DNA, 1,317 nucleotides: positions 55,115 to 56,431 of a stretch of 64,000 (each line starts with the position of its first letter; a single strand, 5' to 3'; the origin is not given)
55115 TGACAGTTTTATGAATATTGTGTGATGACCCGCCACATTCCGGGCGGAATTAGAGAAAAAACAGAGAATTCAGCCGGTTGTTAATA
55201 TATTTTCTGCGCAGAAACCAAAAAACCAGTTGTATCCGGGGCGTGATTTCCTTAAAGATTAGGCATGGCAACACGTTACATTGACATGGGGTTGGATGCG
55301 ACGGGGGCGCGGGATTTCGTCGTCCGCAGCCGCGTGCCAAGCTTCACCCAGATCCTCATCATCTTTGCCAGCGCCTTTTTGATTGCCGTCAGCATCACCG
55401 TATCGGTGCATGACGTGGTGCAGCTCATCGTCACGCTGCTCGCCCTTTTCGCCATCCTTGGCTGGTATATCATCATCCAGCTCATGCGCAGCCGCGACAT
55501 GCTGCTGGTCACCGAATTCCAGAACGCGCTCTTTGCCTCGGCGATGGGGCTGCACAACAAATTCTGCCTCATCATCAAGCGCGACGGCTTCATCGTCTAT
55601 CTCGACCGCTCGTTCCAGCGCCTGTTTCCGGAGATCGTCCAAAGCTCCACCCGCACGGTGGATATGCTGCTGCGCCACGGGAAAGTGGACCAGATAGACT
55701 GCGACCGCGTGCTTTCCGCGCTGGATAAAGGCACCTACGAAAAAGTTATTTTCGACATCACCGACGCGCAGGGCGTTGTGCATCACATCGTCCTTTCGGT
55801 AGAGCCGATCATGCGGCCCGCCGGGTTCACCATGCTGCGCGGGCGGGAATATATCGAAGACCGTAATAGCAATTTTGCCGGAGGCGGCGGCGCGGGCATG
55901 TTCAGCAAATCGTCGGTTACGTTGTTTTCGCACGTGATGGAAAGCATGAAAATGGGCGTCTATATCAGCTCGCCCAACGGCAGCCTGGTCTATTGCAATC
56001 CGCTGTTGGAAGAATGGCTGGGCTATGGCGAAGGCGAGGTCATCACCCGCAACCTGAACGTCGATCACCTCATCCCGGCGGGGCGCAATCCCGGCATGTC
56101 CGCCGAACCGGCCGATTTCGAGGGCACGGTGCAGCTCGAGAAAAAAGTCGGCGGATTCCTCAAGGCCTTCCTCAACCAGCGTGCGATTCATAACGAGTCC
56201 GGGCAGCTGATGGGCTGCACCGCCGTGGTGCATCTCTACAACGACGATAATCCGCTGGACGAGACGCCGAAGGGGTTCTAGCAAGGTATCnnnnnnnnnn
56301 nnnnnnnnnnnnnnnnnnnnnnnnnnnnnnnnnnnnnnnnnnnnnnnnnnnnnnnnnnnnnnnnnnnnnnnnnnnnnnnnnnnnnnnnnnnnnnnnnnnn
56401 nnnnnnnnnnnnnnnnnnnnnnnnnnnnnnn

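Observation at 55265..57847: CckA-like kinase split by a single in-frame TAG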

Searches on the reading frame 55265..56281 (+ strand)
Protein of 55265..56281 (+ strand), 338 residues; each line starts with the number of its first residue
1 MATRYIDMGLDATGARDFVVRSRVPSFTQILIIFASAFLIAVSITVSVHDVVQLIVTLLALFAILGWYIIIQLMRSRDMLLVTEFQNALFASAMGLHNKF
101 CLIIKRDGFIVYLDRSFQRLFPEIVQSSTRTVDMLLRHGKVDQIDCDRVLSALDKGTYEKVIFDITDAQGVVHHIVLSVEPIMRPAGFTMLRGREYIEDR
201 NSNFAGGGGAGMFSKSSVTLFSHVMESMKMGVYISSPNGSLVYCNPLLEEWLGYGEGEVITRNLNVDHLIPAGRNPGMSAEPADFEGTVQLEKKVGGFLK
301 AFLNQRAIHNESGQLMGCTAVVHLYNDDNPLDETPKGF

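Call 4: search_protein_families(library=pfam, proteins=[window:55265-56278:+], max_evalue=0.1)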
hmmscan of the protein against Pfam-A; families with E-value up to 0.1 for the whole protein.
window:55265-56278:+ (338 aa): 3 families
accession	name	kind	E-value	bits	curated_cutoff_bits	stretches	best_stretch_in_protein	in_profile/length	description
PF00989.32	PAS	-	2.4e-06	28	22.6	1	221-265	3-47/113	PAS fold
PF13426.13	PAS_9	-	0.00092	19.9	27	1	231-266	3-38/103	PAS domain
PF13188.13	PAS_8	-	0.0018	18.6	21.8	1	220-267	2-50/65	PAS domain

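Call 5: search_protein_families(library=ncbifam, proteins=[window:55265-56278:+], max_evalue=0.01)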
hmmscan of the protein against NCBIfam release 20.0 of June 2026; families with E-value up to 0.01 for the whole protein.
window:55265-56278:+ (338 aa): 2 families
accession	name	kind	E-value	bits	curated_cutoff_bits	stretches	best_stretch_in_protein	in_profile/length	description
NF046020.1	HisKinCckABruc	equivalog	2.2e-06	25.8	1000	1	28-157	23-155/868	cell cycle histidine kinase CckA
TIGR00229.1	sensory_box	domain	2.8e-06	27.5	22.9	1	217-266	3-52/126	PAS domain S-box protein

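Call 6: find_homologous_proteins(query=window:55265-56278:+)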
Query window:55265-56278:+ (338 aa): 119 proteins with E <= 0.001 among 2943 candidates.
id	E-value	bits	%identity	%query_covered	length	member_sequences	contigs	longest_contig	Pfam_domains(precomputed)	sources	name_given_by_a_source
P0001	8.0e-223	757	100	100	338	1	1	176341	PF00989.32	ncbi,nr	ncbi:MAG: PAS domain-containing protein [Alphaproteobacteria bacterium]|nr:PAS domain-containing pro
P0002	1.1e-165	569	73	100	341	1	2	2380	PF13426.14,PF00989.32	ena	-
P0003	6.1e-162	557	75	98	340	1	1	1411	-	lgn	-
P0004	3.3e-160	551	71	100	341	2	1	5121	PF00989.32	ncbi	-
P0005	2.9e-157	541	70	97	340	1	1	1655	-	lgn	-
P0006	8.7e-157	540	71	100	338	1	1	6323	PF00989.32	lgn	-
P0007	1.8e-156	539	71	96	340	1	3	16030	PF13426.14,PF13188.14,PF00989.32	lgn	-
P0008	9.2e-155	533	71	97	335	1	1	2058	-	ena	-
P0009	2.8e-154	531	66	100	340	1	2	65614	PF00989.32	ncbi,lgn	-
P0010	1.5e-153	529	68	100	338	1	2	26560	PF13426.14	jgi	jgi:PAS domain S-box-containing protein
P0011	5.7e-147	507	66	100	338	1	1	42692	PF00989.32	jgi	jgi:two-component system cell cycle sensor histidine kinase/response regulator CckA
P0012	4.7e-144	498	66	97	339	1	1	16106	PF00989.32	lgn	-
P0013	4.1e-141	488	64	100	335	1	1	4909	PF13188.14,PF00989.32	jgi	-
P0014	2.6e-140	486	65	100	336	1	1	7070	PF13188.14,PF00989.32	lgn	-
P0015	2.3e-139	482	63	97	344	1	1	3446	PF13426.14,PF00989.32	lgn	-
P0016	4.6e-134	465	63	95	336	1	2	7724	PF00989.32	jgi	jgi:two-component system cell cycle sensor histidine kinase/response regulator CckA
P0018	1.9e-129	450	66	90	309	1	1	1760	PF13426.14,PF00989.32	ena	-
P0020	1.5e-119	417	56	100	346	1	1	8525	PF13426.14,PF00989.32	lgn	-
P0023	2.2e-115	404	53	97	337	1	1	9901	PF00989.32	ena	-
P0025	7.7e-114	399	51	99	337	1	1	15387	PF00989.32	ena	-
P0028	4.0e-112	393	51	97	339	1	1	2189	PF13426.14,PF13188.14,PF00989.32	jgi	-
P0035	4.3e-110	386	53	96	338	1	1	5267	PF13426.14,PF13188.14,PF00989.32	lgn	-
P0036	6.3e-110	386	51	95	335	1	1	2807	PF13426.14,PF13188.14,PF00989.32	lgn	-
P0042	5.1e-107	376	48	97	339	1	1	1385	PF13426.14,PF13188.14,PF00989.32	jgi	jgi:two-component system, cell cycle sensor histidine kinase and response regulator CckA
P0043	5.5e-107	376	49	97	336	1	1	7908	PF13426.14,PF13188.14,PF00989.32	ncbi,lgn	ncbi:MAG: PAS domain S-box protein [Alphaproteobacteria bacterium]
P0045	3.0e-106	374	48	96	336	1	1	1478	PF13426.14,PF00989.32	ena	-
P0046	3.3e-106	373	47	97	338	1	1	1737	PF00989.32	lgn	-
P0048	8.4e-105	369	49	96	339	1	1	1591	PF13426.14,PF00989.32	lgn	-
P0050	1.8e-104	368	50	97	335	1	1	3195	PF13426.14,PF13188.14,PF00989.32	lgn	-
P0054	6.9e-103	363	47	97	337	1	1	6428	PF13426.14,PF13188.14,PF00989.32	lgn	-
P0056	2.3e-102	361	49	97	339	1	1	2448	PF13426.14,PF13188.14,PF00989.32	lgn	-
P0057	4.8e-102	360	48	97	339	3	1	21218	PF13426.14,PF00989.32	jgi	jgi:two-component system cell cycle sensor histidine kinase/response regulator CckA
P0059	6.5e-101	356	47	99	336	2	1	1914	PF13426.14,PF13188.14,PF00989.32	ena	-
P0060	1.2e-100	355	50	95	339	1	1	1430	PF13426.14,PF13188.14,PF00989.32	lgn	-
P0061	1.5e-100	355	47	97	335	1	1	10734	PF13426.14,PF13188.14,PF00989.32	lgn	-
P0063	4.2e-100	353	47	97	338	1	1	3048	PF13426.14,PF13188.14,PF00989.32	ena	-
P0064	4.8e-100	353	47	95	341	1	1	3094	PF13426.14,PF13188.14,PF00989.32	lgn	-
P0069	1.5e-97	345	48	97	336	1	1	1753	PF13426.14,PF00989.32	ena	-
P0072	4.1e-97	344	46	96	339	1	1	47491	PF13426.14,PF13188.14,PF00989.32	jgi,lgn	-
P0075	1.8e-96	341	47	96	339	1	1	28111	PF00989.32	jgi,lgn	-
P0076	3.5e-96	341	47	97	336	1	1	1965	PF00989.32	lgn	-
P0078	1.2e-94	336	45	96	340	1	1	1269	PF00989.32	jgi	jgi:two-component system, cell cycle sensor histidine kinase and response regulator CckA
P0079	1.5e-94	335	44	99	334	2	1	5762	PF13426.14,PF13188.14,PF00989.32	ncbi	-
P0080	1.9e-94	335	47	99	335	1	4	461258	PF13426.14,PF00989.32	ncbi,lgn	-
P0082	8.0e-94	333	44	97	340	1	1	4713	PF13188.14,PF00989.32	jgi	jgi:two-component system, cell cycle sensor histidine kinase and response regulator CckA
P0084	6.6e-92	326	44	97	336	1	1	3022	PF13426.14,PF13188.14,PF00989.32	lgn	-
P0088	4.7e-89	317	45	98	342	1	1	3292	PF00989.32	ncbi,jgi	jgi:two-component system cell cycle sensor histidine kinase/response regulator CckA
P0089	3.6e-87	311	49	81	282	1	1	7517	PF13426.14,PF13188.14,PF00989.32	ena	-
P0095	8.5e-78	280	41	96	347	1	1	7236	PF13426.14,PF00989.32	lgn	-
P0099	2.2e-74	269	41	91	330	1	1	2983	PF00989.32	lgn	-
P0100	2.6e-74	269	39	95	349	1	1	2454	PF00989.32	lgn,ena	-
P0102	3.8e-72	262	38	97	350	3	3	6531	PF00989.32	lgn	-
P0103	4.9e-72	261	39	95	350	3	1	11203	PF13426.14,PF00989.32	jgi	jgi:PAS domain-containing protein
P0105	3.5e-71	258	38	95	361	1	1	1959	PF13426.14,PF00989.32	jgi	jgi:PAS domain-containing protein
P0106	5.3e-71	258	39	96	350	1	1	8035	PF00989.32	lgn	-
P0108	1.2e-70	257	40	91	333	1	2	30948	PF00989.32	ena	-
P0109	1.5e-70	256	39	99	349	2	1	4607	PF00989.32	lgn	-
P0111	7.9e-70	254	40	94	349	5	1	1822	PF00989.32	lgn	-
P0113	2.8e-69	252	39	94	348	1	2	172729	PF13426.14,PF00989.32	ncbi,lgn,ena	-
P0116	3.0e-59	219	47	61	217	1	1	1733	PF13426.14,PF13188.14,PF00989.32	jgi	jgi:PAS domain S-box-containing protein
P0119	9.7e-48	181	31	94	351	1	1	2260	PF00989.32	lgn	-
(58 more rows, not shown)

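Call 10: find_related_loci(query=A1, collection=genome_contigs, flank=4000)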
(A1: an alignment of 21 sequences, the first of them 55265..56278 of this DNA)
Query A1 (338 aa) in genome_contigs; peptide patterns used: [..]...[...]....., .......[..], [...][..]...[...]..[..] (x = any residue, [..] = any of these).
313 stretches matched a pattern; 58 encode a relative of the query (tblastn E <= 1e-3); 58 distinct loci.
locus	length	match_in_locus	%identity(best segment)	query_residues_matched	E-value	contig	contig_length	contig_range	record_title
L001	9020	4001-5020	66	1-338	6e-157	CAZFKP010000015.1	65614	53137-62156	MAG TPA_asm: uncultured Rickettsiales bacterium isolate SRP287051_co1_173 genome assembly, contig: NODE_910_length_65614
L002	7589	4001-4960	51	4-323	7e-117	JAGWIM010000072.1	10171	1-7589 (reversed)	MAG: Pseudomonadota bacterium isolate REEB114 contig-150_8888, whole genome shotgun sequence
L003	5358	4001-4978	49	1-327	9e-115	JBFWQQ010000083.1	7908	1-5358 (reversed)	MAG: Alphaproteobacteria bacterium isolate CA_2019_TPBF_187 NODE_36621_length_7908_cov_3.525896_TPBF, whole genome shotg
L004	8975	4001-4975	48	1-323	2e-113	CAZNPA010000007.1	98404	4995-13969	MAG TPA_asm: uncultured Rickettsiales bacterium isolate binchicken_co199_43 genome assembly, contig: NODE_290_length_984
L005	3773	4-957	52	23-337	5e-115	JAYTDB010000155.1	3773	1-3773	MAG: Rickettsiales bacterium isolate GFS_1653 GFS_1653_154, whole genome shotgun sequence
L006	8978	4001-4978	47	1-327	2e-111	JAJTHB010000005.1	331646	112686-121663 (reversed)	MAG: Rickettsiales bacterium isolate CoA8N_M8 k141_949007, whole genome shotgun sequence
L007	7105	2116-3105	56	1-327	8e-128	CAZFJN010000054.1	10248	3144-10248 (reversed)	MAG TPA_asm: uncultured Rickettsiales bacterium isolate SRP150892_co2_476 genome assembly, contig: NODE_9909_length_1024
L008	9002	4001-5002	47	1-336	2e-109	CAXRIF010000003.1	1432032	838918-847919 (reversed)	MAG: Rickettsiales bacterium isolate YZ12B_2.110 genome assembly, contig: k141_1159665, whole genome shotgun sequence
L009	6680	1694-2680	49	1-330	4e-108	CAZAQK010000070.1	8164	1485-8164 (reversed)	MAG TPA_asm: uncultured Rickettsiales bacterium isolate SRP199154_co2_87 genome assembly, contig: NODE_6538_length_8164_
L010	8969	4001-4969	46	1-323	1e-107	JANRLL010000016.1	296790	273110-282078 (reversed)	MAG: Rickettsiales bacterium isolate bins.21 k141_3678131, whole genome shotgun sequence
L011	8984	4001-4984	48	1-329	5e-105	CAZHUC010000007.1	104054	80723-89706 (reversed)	MAG TPA_asm: uncultured Rickettsiales bacterium isolate SRP329715_co2_387 genome assembly, contig: NODE_400_length_10405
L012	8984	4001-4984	47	1-329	3e-104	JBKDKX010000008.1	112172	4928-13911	MAG: Alphaproteobacteria bacterium isolate samp_2119_metabat2_316 samp_2119_362117, whole genome shotgun sequence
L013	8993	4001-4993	47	2-336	2e-101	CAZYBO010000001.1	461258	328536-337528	MAG TPA_asm: uncultured Rickettsiales bacterium isolate SRP302895_co1_247 genome assembly, contig: NODE_19_length_461258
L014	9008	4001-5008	43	1-330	1e-98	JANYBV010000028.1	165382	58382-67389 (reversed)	MAG: Alphaproteobacteria bacterium isolate 336R_metabinner_1_sub 336R_k141_1518619, whole genome shotgun sequence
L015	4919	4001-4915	46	1-306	6e-95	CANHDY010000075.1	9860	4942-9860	MAG: Rickettsiales bacterium isolate RE-15aug16-6 genome assembly, contig: RE-15aug16-6.fna-C75, whole genome shotgun se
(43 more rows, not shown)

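Call 13: find_encoding_contigs(protein=window:55265-56281:+, flank=3000, max_places=3)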
Protein window:55265-56281:+ (338 aa): no gene with exactly this product is on record in the collection.

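Call 16: find_related_loci(query=window:55265-56278:+, collection=metagenome_contigs, flank=3000)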
Query window:55265-56278:+ (338 aa) in metagenome_contigs; peptide patterns used: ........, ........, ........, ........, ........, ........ (x = any residue, [..] = any of these).
58 stretches matched a pattern, but none encodes a relative of the query by tblastn (E <= 1e-3).

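Call 18: find_related_loci(query=A2, collection=metagenome_contigs, flank=3000)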
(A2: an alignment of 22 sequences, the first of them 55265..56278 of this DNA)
Query A2 (338 aa) in metagenome_contigs; peptide patterns used: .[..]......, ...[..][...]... (x = any residue, [..] = any of these).
600 stretches matched a pattern (row limit reached: there are more); 10 encode a relative of the query (tblastn E <= 1e-3); 10 distinct loci.
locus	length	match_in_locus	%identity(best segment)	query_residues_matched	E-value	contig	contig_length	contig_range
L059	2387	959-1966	50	1-336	3e-122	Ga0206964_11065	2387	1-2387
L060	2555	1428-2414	48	1-330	6e-111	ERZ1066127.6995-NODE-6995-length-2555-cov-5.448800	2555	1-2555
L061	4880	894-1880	45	1-330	9e-106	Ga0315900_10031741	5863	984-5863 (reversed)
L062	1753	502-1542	46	1-335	3e-110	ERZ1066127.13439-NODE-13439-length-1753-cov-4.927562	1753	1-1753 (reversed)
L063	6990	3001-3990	42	1-323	7e-100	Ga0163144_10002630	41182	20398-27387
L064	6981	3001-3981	41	2-323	1e-80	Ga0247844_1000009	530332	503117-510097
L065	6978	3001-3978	36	14-337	3e-72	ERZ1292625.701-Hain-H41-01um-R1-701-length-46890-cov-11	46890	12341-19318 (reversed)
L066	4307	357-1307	39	17-333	2e-64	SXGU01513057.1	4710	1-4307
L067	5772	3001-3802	34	16-336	9e-30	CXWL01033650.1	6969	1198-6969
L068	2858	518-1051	29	17-194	9e-28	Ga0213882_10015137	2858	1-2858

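Call 19: find_encoding_contigs(protein=P0002, flank=3000, max_places=2)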
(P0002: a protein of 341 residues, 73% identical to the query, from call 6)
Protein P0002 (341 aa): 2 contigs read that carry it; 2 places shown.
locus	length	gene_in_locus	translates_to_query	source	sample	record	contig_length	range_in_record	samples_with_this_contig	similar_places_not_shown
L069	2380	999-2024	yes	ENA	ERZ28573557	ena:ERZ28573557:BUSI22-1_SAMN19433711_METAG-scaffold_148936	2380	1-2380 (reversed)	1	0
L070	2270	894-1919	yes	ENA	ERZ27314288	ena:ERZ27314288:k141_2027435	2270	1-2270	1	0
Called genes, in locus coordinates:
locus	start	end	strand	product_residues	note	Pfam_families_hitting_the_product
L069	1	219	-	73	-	?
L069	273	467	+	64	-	-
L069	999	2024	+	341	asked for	PF00989:PAS (faint), PF13426:PAS_9 (faint)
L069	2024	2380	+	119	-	?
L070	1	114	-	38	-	?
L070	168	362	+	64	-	-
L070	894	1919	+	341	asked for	PF00989:PAS (faint), PF13426:PAS_9 (faint)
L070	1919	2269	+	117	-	?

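Call 20: find_encoding_contigs(protein=P0003, flank=3000, max_places=2)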
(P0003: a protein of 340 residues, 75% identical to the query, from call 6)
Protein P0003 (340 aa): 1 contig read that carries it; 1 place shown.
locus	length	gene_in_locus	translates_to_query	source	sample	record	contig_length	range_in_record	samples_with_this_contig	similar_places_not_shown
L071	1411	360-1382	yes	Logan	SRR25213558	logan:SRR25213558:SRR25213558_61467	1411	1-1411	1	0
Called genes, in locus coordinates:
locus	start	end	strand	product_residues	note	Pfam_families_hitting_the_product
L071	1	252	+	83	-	?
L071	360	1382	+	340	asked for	-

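Call 21: find_encoding_contigs(protein=P0004, flank=3000, max_places=2)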
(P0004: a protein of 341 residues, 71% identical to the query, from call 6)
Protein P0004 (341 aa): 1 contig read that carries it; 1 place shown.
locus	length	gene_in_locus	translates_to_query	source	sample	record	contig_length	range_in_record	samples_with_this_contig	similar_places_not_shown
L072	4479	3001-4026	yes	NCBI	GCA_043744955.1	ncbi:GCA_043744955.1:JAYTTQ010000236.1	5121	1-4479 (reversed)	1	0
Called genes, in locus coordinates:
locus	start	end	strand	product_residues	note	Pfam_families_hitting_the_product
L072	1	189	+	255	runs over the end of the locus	PF01311:Bac_export_1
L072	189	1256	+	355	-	PF01312:Bac_export_2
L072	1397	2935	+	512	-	-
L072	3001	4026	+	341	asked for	PF00989:PAS (faint)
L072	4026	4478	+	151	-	?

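Call 22: find_encoding_contigs(protein=P0006, flank=3000, max_places=2)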
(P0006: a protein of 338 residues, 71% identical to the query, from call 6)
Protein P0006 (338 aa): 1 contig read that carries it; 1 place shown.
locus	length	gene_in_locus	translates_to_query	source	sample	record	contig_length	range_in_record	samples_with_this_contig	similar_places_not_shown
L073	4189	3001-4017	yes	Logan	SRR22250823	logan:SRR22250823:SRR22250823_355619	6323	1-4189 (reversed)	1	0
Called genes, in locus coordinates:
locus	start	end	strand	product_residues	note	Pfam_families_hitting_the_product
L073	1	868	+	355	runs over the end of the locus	PF01312:Bac_export_2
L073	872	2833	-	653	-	-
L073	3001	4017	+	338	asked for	PF00989:PAS (faint)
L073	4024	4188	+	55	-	?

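Call 23: find_encoding_contigs(protein=P0007, flank=3000, max_places=2)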
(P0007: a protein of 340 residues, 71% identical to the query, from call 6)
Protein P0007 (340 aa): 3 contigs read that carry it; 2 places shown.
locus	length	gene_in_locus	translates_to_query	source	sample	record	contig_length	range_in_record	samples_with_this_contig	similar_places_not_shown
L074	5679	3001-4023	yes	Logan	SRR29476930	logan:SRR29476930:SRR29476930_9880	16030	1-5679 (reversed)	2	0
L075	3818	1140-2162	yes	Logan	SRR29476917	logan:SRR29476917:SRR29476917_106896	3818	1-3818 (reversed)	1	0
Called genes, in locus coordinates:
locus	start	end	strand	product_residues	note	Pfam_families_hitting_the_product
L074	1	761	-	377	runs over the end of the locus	PF13439:Glyco_transf_4, PF13477:Glyco_trans_4_2 (faint), PF13579:Glyco_trans_4_4, PF00534:Glycos_transf_1, PF13692:Glyco_trans_1_4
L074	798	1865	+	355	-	PF01312:Bac_export_2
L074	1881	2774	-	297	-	-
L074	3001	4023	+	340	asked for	PF00989:PAS (faint), PF13188:PAS_8 (faint), PF13426:PAS_9 (faint)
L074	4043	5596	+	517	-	PF00512:HisKA, PF02518:HATPase_c, PF00072:Response_reg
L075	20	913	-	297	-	-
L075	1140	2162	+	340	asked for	PF00989:PAS (faint), PF13188:PAS_8 (faint), PF13426:PAS_9 (faint)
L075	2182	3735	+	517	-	PF00512:HisKA, PF02518:HATPase_c, PF00072:Response_reg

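Call 24: find_encoding_contigs(protein=P0010, flank=3000, max_places=2)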
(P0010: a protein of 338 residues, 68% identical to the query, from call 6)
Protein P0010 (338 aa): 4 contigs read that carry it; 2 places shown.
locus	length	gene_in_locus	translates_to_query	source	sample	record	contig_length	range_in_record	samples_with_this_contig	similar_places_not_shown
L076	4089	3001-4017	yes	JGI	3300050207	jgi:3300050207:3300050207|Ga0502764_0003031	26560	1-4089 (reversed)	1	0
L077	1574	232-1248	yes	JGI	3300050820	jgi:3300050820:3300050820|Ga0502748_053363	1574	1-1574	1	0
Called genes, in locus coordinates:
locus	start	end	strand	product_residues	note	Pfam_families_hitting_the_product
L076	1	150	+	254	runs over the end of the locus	PF01311:Bac_export_1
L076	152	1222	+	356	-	PF01312:Bac_export_2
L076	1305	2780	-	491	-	-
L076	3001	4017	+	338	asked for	PF13426:PAS_9 (faint)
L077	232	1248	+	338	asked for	PF13426:PAS_9 (faint)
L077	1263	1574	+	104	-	?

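Call 40: predict_structure(alignment_id=A1)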
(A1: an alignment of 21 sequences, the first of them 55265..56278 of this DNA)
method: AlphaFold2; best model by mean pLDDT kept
length: 338 residues; sequences in the alignment: 21
mean_pLDDT: 71.7   pTM: 0.41
mean pLDDT of the five models: 71.7, 70.5, 69.0, 68.5, 67.1
residues with pLDDT >= 90: 0; 70-90: 231; 50-70: 46; < 50: 61
segments of 3 or more residues with pLDDT < 50: 1-22, 199-224, 327-338
pLDDT, mean of each block of 10 residues (from residue 1): 33 43 66 84 85 86 83 67 62 63 85 83 84 87 89 82 87 86 71 68 33 44 56 82 82 77 80 70 76 82 80 77 62 37
secondary structure, 60 per line:
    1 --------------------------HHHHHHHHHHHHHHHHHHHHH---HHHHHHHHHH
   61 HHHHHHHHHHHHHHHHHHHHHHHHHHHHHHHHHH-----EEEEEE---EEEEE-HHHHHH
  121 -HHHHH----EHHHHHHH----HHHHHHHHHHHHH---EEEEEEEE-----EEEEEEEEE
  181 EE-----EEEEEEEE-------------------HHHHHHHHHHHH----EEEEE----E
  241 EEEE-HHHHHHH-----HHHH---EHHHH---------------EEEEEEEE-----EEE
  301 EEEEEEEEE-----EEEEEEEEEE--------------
elements in order: H27-47 H51-94 E100-105 E109-113 H115-120 H122-126 H132-138 H143-155 E159-166 E172-182 E188-195 H215-226 E231-235 E240-244 H246-252 H258-261 H266-269 E285-292 E298-309 E315-324
